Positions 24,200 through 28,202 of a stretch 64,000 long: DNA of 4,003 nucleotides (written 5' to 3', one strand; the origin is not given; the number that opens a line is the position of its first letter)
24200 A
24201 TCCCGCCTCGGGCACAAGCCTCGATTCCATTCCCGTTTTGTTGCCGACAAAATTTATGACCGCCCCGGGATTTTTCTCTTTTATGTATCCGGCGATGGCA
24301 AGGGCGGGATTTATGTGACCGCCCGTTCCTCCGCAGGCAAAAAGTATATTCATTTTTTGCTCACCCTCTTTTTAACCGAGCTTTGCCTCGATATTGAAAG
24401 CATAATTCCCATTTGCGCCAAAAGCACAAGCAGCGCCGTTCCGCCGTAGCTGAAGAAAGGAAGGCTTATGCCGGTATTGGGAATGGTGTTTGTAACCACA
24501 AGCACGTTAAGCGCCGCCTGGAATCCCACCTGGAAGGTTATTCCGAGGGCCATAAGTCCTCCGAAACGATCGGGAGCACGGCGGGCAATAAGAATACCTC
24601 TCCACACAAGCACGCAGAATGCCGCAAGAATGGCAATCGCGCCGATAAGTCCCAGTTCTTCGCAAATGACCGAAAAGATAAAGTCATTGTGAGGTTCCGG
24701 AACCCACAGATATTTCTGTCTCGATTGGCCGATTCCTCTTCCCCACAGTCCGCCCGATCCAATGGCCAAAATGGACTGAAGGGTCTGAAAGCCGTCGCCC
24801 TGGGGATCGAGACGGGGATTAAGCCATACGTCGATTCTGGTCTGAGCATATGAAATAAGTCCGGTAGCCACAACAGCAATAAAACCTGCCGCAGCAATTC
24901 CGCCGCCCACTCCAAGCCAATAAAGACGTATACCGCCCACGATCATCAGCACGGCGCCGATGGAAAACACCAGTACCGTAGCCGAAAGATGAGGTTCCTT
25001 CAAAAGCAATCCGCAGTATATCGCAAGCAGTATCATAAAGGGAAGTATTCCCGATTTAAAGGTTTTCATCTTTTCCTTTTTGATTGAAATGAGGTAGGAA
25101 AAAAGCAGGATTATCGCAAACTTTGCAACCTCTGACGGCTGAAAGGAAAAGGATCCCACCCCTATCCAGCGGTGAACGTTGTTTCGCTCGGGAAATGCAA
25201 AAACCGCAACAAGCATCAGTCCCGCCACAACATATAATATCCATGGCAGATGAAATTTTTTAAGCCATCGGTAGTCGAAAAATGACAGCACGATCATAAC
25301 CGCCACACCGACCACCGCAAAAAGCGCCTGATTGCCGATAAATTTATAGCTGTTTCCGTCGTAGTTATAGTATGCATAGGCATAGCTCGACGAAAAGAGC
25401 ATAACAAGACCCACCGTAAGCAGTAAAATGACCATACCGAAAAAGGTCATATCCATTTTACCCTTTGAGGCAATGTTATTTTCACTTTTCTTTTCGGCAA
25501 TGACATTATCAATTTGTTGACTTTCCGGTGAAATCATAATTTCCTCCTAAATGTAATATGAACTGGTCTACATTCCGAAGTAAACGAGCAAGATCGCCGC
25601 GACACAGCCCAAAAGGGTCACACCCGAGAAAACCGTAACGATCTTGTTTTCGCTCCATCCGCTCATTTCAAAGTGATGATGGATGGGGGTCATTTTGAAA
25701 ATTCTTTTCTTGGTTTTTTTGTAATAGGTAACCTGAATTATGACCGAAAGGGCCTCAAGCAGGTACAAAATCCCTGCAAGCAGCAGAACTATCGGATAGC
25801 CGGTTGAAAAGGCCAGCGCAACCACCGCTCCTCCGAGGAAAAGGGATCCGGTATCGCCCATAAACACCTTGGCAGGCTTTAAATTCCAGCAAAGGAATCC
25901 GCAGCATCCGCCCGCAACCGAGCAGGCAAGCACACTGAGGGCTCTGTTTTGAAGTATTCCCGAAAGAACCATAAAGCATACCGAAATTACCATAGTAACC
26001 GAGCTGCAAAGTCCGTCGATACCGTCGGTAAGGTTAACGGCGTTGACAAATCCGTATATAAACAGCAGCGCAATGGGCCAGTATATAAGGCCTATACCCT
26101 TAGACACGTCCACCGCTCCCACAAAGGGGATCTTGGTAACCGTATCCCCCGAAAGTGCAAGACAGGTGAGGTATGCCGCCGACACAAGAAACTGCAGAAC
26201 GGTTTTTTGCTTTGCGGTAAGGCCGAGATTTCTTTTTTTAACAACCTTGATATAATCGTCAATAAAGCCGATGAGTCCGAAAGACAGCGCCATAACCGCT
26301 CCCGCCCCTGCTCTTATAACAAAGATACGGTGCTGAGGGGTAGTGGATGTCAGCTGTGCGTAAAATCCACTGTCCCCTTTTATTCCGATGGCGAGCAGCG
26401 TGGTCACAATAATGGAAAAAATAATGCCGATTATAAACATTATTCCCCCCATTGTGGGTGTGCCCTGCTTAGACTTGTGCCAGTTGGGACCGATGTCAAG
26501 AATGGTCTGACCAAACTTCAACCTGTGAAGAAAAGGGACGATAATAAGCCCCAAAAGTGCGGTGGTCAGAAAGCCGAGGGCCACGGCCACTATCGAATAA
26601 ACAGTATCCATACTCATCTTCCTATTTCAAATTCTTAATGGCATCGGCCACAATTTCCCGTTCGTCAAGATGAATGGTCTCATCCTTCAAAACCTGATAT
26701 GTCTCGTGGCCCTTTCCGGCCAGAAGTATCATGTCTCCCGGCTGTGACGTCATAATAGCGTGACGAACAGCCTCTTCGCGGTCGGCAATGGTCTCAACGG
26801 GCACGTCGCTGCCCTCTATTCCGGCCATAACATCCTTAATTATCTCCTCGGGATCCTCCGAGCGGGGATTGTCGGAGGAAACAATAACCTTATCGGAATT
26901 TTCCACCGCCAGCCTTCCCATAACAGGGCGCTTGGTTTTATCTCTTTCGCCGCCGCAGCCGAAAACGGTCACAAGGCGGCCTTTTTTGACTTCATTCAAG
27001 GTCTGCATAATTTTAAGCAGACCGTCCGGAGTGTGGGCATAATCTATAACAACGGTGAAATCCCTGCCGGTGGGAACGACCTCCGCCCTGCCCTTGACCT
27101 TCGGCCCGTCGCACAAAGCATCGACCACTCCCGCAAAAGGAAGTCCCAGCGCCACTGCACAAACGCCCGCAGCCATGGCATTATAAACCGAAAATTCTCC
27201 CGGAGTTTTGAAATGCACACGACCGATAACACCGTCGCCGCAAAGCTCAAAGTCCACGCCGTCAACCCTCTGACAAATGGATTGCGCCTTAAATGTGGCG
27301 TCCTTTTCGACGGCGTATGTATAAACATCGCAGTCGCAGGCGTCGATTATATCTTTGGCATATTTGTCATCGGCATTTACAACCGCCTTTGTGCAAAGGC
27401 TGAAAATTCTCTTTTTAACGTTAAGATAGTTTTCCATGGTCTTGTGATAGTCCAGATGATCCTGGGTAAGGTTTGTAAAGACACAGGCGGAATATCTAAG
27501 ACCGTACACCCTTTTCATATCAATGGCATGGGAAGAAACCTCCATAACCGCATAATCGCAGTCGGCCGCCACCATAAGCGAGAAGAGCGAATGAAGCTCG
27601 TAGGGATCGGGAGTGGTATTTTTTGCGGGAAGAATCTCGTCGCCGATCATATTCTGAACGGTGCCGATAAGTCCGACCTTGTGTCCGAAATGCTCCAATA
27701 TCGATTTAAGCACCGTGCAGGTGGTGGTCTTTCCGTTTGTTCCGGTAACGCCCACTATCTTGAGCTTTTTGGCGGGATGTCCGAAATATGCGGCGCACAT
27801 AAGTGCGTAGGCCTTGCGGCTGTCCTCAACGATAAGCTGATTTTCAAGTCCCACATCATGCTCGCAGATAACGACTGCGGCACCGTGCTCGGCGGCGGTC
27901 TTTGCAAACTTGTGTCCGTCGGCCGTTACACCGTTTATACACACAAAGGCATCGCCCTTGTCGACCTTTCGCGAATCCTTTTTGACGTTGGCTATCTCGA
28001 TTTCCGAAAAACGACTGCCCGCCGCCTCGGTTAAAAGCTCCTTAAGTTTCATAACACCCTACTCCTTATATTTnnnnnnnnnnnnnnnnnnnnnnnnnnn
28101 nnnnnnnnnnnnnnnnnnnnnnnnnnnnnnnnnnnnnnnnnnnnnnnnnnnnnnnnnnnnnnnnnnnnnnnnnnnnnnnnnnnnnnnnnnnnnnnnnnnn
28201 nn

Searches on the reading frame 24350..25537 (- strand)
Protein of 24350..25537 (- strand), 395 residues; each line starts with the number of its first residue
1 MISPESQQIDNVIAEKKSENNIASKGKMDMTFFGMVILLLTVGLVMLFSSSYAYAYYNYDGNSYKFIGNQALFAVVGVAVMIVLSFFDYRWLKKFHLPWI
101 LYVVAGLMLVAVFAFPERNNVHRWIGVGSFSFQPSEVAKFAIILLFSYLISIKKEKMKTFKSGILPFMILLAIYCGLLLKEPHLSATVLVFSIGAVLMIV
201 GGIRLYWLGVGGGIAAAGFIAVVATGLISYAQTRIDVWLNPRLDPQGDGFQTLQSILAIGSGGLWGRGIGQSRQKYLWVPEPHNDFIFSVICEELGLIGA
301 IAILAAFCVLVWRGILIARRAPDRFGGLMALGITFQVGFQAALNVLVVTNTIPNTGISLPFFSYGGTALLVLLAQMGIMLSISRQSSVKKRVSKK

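Call 56: search_protein_families(library=pfam, proteins=[window:24350-25537:-], max_evalue=0.000001)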
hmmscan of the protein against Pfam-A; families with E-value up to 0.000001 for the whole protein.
window:24350-25537:- (395 aa): 1 family
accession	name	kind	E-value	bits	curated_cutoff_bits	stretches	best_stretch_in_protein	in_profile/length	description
PF01098.24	FTSW_RODA_SPOVE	-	5.9e-91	305.5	26.4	1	32-386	4-354/356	Cell cycle protein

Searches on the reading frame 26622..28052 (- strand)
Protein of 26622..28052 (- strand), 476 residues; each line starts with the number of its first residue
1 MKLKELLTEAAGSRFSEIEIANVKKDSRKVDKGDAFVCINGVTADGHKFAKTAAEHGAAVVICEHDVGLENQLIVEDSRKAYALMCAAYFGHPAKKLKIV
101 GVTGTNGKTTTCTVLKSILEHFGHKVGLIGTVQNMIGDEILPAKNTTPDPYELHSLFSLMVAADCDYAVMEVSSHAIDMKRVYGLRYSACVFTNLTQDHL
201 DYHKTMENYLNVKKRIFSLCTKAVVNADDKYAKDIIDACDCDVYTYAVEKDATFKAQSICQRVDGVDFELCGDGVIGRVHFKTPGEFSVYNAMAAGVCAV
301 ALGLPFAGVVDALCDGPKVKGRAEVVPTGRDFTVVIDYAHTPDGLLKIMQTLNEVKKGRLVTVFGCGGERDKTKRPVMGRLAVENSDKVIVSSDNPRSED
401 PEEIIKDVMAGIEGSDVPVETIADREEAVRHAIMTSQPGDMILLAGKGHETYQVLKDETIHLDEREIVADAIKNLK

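Call 56: search_protein_families(library=pfam, proteins=[window:26622-28052:-], max_evalue=0.000001)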
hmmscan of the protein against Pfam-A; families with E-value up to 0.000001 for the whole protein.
window:26622-28052:- (476 aa): 3 families
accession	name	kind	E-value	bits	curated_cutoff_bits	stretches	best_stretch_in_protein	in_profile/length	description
PF08245.18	Mur_ligase_M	-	2e-53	181.8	24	1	102-298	1-199/200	Mur ligase middle domain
PF02875.26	Mur_ligase_C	-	6.8e-34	117.9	28.4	1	321-448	1-127/127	Mur ligase, glutamate ligase domain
PF01225.30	Mur_ligase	-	5.3e-09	36.8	21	1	19-70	1-57/95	Mur ligase family, catalytic domain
